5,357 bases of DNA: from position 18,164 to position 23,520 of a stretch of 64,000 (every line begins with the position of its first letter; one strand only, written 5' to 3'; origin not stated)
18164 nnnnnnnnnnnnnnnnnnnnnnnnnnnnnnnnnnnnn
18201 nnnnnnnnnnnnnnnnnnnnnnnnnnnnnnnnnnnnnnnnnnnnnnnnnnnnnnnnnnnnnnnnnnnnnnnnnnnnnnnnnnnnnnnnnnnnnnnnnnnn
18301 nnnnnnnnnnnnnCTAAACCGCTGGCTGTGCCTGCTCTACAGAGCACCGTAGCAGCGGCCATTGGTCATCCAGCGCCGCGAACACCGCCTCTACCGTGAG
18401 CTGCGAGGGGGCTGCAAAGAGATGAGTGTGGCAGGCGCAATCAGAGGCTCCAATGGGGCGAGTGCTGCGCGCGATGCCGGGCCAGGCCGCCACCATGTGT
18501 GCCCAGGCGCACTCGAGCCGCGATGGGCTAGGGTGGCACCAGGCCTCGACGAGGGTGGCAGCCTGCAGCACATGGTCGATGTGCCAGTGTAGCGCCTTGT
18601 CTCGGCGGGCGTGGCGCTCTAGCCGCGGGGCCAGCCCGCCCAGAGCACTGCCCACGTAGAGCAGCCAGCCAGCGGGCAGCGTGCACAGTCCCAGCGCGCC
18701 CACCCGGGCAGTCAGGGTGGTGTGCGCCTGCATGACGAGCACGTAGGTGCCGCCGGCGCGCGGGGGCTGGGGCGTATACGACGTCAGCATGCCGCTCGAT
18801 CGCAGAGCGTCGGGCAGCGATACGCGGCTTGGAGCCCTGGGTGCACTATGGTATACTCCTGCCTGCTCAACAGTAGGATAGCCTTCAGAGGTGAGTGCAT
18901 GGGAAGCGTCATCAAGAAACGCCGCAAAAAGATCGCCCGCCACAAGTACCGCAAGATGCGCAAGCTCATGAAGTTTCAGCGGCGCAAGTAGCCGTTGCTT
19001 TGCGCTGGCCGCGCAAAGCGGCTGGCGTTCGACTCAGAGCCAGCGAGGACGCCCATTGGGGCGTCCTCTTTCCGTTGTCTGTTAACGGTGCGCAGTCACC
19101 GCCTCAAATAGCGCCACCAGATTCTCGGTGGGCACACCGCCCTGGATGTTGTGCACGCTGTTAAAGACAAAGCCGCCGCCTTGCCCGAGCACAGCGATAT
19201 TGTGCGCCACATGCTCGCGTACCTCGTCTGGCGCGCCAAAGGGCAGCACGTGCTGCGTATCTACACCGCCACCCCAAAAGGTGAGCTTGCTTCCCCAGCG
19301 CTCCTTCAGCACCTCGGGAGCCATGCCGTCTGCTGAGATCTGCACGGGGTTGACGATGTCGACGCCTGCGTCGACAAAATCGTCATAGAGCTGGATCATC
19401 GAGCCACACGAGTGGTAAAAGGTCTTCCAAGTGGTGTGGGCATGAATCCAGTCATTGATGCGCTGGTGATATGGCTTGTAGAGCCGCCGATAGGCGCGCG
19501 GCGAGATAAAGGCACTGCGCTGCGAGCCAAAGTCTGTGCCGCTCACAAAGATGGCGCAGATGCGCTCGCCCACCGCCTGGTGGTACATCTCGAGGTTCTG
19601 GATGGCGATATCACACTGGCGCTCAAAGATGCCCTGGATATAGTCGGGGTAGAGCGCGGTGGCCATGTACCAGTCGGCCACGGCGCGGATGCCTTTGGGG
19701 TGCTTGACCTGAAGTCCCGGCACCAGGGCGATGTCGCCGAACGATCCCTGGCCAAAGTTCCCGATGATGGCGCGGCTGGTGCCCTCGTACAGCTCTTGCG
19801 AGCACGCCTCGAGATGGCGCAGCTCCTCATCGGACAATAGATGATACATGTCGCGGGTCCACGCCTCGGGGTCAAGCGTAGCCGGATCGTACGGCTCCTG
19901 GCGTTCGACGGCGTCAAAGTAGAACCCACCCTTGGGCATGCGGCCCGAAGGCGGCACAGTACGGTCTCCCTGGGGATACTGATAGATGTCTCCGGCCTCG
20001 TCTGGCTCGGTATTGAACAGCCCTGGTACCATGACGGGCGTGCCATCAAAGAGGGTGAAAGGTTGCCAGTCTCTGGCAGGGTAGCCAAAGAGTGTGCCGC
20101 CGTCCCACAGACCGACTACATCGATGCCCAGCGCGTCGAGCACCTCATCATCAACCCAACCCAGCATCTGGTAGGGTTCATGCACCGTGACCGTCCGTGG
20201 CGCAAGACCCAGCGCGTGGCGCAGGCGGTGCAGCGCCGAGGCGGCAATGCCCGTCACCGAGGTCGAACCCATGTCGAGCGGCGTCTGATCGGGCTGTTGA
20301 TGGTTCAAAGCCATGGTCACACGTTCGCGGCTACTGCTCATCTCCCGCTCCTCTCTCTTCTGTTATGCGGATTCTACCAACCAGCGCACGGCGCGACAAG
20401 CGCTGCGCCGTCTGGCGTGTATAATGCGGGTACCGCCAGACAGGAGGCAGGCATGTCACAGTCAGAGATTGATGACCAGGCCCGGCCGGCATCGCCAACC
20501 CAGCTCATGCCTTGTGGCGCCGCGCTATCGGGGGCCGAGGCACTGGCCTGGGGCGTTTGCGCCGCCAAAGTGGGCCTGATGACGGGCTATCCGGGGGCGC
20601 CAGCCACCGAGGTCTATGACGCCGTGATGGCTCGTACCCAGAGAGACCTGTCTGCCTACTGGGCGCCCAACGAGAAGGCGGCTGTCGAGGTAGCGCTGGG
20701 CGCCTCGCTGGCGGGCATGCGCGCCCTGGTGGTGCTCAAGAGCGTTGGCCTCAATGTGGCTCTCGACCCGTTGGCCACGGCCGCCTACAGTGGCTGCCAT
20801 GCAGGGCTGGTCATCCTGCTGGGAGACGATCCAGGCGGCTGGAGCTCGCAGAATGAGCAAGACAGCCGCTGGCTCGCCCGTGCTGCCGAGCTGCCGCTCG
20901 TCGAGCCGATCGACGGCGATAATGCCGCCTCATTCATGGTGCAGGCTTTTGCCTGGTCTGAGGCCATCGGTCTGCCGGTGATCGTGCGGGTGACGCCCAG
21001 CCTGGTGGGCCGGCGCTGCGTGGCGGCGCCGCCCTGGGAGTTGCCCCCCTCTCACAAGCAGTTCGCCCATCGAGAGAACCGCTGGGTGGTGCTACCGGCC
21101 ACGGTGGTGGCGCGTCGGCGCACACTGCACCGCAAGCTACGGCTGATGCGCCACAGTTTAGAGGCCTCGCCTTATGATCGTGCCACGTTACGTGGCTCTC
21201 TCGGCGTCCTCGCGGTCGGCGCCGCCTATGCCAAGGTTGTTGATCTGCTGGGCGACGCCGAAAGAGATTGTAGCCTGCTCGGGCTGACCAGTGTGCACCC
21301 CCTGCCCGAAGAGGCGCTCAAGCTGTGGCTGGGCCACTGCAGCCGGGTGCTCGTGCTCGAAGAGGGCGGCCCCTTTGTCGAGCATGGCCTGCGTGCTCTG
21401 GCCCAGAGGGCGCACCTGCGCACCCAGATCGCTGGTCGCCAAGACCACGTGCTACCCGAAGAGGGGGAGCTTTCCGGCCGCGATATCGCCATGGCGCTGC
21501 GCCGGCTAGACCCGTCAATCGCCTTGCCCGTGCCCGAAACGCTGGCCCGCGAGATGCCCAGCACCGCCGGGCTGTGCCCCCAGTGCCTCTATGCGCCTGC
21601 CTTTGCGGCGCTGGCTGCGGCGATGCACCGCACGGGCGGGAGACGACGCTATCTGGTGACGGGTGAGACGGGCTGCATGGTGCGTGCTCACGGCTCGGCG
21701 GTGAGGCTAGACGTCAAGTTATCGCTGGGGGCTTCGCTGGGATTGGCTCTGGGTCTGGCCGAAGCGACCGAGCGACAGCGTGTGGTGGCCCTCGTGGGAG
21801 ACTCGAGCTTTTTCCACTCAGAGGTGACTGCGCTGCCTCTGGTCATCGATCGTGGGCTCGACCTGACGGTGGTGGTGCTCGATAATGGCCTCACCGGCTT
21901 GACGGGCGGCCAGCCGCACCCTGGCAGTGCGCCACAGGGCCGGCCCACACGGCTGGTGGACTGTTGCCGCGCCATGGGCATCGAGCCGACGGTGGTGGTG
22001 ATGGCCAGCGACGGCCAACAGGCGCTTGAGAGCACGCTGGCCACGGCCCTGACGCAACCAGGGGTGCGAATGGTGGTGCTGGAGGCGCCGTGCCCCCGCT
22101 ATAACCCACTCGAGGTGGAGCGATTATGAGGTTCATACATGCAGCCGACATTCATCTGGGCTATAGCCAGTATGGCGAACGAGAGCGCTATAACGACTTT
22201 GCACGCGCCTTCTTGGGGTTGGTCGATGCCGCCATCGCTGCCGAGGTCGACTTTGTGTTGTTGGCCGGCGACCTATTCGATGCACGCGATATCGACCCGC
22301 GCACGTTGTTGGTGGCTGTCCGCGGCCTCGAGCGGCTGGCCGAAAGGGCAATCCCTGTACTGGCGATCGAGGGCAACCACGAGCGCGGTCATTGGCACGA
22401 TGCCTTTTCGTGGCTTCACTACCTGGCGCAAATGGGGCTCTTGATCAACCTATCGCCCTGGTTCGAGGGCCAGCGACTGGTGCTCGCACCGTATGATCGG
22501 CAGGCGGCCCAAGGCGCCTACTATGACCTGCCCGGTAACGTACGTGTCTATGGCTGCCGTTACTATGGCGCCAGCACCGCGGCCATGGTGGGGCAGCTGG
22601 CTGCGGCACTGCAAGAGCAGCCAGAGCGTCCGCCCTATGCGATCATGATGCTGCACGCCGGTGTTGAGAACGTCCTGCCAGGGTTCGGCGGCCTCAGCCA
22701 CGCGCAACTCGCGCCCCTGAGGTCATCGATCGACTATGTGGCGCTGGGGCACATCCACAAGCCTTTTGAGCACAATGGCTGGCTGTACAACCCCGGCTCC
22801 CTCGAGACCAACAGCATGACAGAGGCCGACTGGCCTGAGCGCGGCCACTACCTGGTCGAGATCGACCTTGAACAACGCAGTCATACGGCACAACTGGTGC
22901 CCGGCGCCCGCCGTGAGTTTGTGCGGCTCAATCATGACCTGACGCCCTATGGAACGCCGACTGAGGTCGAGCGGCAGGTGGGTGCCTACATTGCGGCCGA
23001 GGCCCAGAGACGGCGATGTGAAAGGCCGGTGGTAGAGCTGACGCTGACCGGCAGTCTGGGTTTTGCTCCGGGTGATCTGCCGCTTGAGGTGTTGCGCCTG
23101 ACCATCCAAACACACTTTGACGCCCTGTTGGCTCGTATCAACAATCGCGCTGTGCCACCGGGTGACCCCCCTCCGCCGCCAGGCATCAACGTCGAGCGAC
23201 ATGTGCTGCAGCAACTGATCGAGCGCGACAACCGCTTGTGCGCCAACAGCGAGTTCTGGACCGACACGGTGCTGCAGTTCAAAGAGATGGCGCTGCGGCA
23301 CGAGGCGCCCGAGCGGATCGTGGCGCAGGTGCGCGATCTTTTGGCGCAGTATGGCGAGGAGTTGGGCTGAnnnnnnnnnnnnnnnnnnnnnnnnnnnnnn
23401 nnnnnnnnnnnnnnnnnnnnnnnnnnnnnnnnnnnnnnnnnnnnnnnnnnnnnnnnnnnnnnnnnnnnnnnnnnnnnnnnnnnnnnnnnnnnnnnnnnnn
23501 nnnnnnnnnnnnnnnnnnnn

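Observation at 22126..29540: Complete archaeal-style mre11-rad50-nurA-herA end-resection operon with an extra stand-alone HAS barrel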

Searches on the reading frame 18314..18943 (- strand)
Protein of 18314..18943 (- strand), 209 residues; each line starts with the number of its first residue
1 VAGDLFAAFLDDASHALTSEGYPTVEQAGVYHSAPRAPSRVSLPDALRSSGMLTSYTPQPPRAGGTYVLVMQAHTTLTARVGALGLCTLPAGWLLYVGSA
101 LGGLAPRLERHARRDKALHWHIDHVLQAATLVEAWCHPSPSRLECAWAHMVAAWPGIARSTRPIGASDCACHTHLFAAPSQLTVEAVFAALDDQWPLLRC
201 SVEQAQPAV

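Call 44: search_protein_families(library=pfam, proteins=[window:18314-18943:-], max_evalue=0.001)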
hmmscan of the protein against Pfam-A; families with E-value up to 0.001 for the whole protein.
window:18314-18943:- (209 aa): 1 family
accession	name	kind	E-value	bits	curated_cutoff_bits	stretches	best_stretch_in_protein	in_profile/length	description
PF01986.22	DUF123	-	1.3e-20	74.1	25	1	88-176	2-94/95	Domain of unknown function DUF123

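Call 46: search_protein_families(library=ncbifam, proteins=[window:18314-18943:-], max_evalue=0.001)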
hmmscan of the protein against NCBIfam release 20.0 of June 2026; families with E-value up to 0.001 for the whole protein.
window:18314-18943:- (209 aa): 0 families

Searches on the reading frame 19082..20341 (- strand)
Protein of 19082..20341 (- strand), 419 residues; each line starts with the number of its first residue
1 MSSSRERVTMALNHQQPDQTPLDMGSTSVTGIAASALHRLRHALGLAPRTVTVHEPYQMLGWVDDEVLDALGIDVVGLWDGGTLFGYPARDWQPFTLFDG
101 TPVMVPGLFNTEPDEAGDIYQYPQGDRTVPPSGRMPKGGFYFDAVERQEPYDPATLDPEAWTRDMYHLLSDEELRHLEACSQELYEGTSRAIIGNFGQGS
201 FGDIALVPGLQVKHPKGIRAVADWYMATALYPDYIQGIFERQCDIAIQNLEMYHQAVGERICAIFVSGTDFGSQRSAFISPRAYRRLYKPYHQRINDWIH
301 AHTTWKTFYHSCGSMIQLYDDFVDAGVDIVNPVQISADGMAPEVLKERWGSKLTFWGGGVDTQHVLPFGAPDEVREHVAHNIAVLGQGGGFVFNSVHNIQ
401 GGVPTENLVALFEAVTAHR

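Call 44: search_protein_families(library=pfam, proteins=[window:19082-20341:-], max_evalue=0.001)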
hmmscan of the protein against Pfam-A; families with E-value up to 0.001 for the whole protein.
window:19082-20341:- (419 aa): 1 family
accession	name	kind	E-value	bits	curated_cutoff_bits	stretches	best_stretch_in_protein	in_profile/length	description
PF01208.23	URO-D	-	1.9e-15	57.2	23.9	1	223-417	164-345/346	Uroporphyrinogen decarboxylase (URO-D)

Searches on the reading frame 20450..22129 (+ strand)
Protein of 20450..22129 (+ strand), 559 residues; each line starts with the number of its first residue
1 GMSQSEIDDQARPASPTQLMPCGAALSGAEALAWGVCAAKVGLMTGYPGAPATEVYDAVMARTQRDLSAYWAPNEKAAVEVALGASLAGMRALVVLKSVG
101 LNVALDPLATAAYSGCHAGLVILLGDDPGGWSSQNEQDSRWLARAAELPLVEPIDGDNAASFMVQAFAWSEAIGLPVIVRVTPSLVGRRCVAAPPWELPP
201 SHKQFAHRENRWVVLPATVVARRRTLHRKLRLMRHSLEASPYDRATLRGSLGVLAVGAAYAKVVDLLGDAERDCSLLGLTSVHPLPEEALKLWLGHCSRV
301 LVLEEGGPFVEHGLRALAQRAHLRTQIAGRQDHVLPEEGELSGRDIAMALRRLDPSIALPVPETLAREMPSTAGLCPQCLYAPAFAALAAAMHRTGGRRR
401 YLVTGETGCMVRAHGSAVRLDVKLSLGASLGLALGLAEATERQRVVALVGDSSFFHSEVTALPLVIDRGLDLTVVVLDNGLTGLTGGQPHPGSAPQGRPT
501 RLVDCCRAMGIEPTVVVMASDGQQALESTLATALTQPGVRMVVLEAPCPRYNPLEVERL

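Call 21: search_protein_families(library=pfam, proteins=[window:20450-22129:+], max_evalue=0.01)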
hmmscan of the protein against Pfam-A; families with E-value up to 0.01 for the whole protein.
window:20450-22129:+ (559 aa): 3 families
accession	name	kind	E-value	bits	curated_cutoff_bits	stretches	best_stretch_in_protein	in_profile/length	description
PF02775.26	TPP_enzyme_C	-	8e-17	61.9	21.9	1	425-542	29-149/151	Thiamine pyrophosphate enzyme, C-terminal TPP binding domain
PF01855.24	POR_N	-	3.4e-10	40.5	27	1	35-180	2-152/231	Pyruvate flavodoxin/ferredoxin oxidoreductase, thiamine diP-bdg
PF02776.23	TPP_enzyme_N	-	0.00074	19.7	26.8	1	28-135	3-108/119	Thiamine pyrophosphate enzyme, N-terminal TPP binding domain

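Call 46: search_protein_families(library=ncbifam, proteins=[window:20450-22129:+], max_evalue=0.001)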
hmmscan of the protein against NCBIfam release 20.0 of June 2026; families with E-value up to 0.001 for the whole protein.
window:20450-22129:+ (559 aa): 21 families
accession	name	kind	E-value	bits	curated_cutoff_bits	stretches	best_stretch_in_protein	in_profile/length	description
TIGR03336.1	IOR_alpha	equivalog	1.7e-116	389.9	650.9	1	26-552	5-535/595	indolepyruvate ferredoxin oxidoreductase subunit alpha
NF009589.0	PRK13030.1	subfamily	8.2e-26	90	816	1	44-526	59-577/1170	indolepyruvate ferredoxin oxidoreductase family protein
NF009588.0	PRK13029.1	subfamily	5.6e-15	54.3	952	2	97-345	125-392/1196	indolepyruvate ferredoxin oxidoreductase family protein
TIGR03710.1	OAFO_sf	subfamily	2.5e-13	49.5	482.75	1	25-94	195-265/561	2-oxoacid:acceptor oxidoreductase subunit alpha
TIGR03297.1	Ppyr-DeCO2ase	equivalog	8.7e-12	44.7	312.5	2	424-544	220-332/360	phosphonopyruvate decarboxylase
TIGR03846.1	sulfopy_beta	equivalog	8.1e-09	35.6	221.5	1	425-542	43-152/182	sulfopyruvate decarboxylase subunit beta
NF006412.0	PRK08659.1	equivalog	1.2e-08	34.6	411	1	26-179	8-168/378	2-oxoacid:acceptor oxidoreductase subunit alpha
NF004813.0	PRK06163.1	equivalog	3.2e-08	33.5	240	1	425-539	58-165/202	hypothetical protein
NF006203.0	PRK08327.1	equivalog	7e-08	31.4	456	1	424-480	432-489/571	thiamine pyrophosphate-requiring protein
NF005507.0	PRK07119.1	subfamily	6.1e-07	28.6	399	1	26-136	7-118/352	3-methyl-2-oxobutanoate dehydrogenase subunit VorB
TIGR00118.1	acolac_lg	equivalog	1.4e-06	27.1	538.35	0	427-484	413-469/557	biosynthetic-type acetolactate synthase large subunit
TIGR02177.1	PorB_KorB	subfamily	1.7e-06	27.8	261.9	1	407-555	36-194/286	2-oxoacid:acceptor oxidoreductase, beta subunit, pyruvate/2-ketoisovalerate family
NF041171.1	Oxoac_fdxbeta_Archa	equivalog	5.1e-06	26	423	1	375-554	5-195/296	2-oxoacid:ferredoxin oxidoreductase subunit beta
NF008820.0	PRK11866.1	equivalog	8.1e-06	25.4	402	1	376-502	18-144/287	2-oxoacid ferredoxin oxidoreductase subunit beta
NF006122.0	PRK08266.1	subfamily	0.0002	20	571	0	425-481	403-458/543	hypothetical protein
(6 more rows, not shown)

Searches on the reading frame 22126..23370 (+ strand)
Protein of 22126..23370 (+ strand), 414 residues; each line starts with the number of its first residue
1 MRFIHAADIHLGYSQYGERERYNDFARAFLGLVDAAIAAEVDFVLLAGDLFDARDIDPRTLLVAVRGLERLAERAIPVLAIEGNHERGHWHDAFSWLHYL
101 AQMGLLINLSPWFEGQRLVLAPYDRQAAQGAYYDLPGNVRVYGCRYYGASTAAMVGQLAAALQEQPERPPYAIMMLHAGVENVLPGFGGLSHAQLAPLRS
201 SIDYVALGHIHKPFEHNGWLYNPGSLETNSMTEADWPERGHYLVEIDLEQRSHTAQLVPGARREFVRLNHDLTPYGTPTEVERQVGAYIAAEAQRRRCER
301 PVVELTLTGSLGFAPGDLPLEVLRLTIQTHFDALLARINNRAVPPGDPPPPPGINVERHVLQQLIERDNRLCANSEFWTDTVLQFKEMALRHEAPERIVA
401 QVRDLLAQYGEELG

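Call 5: search_protein_families(library=pfam, proteins=[window:22126-23370:+], max_evalue=0.01)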
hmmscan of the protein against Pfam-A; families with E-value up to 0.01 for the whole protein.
window:22126-23370:+ (414 aa): 2 families
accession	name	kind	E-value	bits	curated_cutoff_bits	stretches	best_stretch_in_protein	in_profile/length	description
PF00149.33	Metallophos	-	2.6e-15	57.8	21.5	1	1-213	1-191/191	Calcineurin-like phosphoesterase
PF12850.12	Metallophos_2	-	7.1e-07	29.8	27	1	1-230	1-139/154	Calcineurin-like phosphoesterase superfamily domain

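Call 6: search_protein_families(library=ncbifam, proteins=[window:22126-23370:+], max_evalue=0.01)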
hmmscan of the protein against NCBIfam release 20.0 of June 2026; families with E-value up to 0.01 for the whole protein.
window:22126-23370:+ (414 aa): 8 families
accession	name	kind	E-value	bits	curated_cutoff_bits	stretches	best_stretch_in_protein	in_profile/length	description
NF041029.1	Mre11_Pyroc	equivalog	5.3e-31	107.9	600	1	1-228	1-235/438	DNA double-strand break repair protein Mre11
NF041030.1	Mre11_Halo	equivalog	1.1e-25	90.5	550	1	2-109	3-107/361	DNA double-strand break repair protein Mre11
NF041031.1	Mre11_Sulfo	equivalog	3.3e-24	85.9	500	1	3-216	2-195/374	DNA double-strand break repair protein Mre11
TIGR00619.1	sbcd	subfamily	1.8e-12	47.6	77.65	1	1-87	1-87/252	exonuclease subunit SbcD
NF008206.2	PRK10966.1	equivalog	1e-08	34.7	450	1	1-85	1-84/380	exonuclease subunit SbcD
NF041753.2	sbcd_Staph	equivalog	4.1e-08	32.5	480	1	1-86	1-86/375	exonuclease subunit SbcD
NF041754.1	sbcd_Bac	equivalog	1.6e-06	27.6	750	1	1-95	1-95/390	exonuclease subunit SbcD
TIGR00583.1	mre11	equivalog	3.8e-06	26.1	434.6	1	2-57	5-59/405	DNA repair protein (mre11)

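Call 22: search_protein_families(library=padloc, proteins=[window:22126-23370:+], max_evalue=0.001)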
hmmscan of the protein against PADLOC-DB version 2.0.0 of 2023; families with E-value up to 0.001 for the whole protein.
window:22126-23370:+ (414 aa): 0 families

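Call 30: search_solved_structures(query=window:22126-23370:+, max_evalue=0.001)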
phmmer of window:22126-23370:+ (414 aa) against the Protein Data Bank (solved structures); distinct sequences matched with E-value up to 0.001: 20.
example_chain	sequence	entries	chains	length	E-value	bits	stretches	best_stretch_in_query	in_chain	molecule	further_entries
1ii7_A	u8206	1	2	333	5.6e-26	94.9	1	1-228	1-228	Mre11 nuclease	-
3dsc_A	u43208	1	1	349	6.4e-26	94.7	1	1-228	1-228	DNA double-strand break repair protein mre11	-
4hd0_A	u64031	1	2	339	3.9e-25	92.2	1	1-228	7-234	DNA double-strand break repair protein Mre11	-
3dsd_A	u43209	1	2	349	1e-24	90.8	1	1-228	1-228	DNA double-strand break repair protein mre11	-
1s8e_A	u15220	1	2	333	6e-24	88.2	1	1-228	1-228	exonuclease putative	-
4tug_C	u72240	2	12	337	8.4e-14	54.8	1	1-87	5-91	DNA double-strand break repair protein Mre11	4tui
3auz_A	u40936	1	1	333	8.6e-14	54.8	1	1-87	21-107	DNA double-strand break repair protein mre11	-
3av0_A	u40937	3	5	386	1.4e-13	54.1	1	1-87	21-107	DNA double-strand break repair protein mre11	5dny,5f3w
3qg5_C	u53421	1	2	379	3.3e-09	39.7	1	1-246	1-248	Mre11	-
4o24_A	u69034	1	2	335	3.7e-09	39.5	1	2-246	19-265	Exonuclease, putative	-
2q8u_A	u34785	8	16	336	3.8e-09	39.5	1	2-246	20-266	Exonuclease, putative | Nuclease SbcCD subunit D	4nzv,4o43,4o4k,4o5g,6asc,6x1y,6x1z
3thn_A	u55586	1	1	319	1.9e-08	37.2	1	1-246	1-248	Exonuclease, putative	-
3tho_B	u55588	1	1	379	3.4e-08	36.4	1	1-246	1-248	Exonuclease, putative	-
7dog_A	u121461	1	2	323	6.5e-07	32.1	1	2-98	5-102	Nuclease SbcCD subunit D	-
4lty_C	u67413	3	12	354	0.00015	24.3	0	1-86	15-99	Exonuclease subunit SbcD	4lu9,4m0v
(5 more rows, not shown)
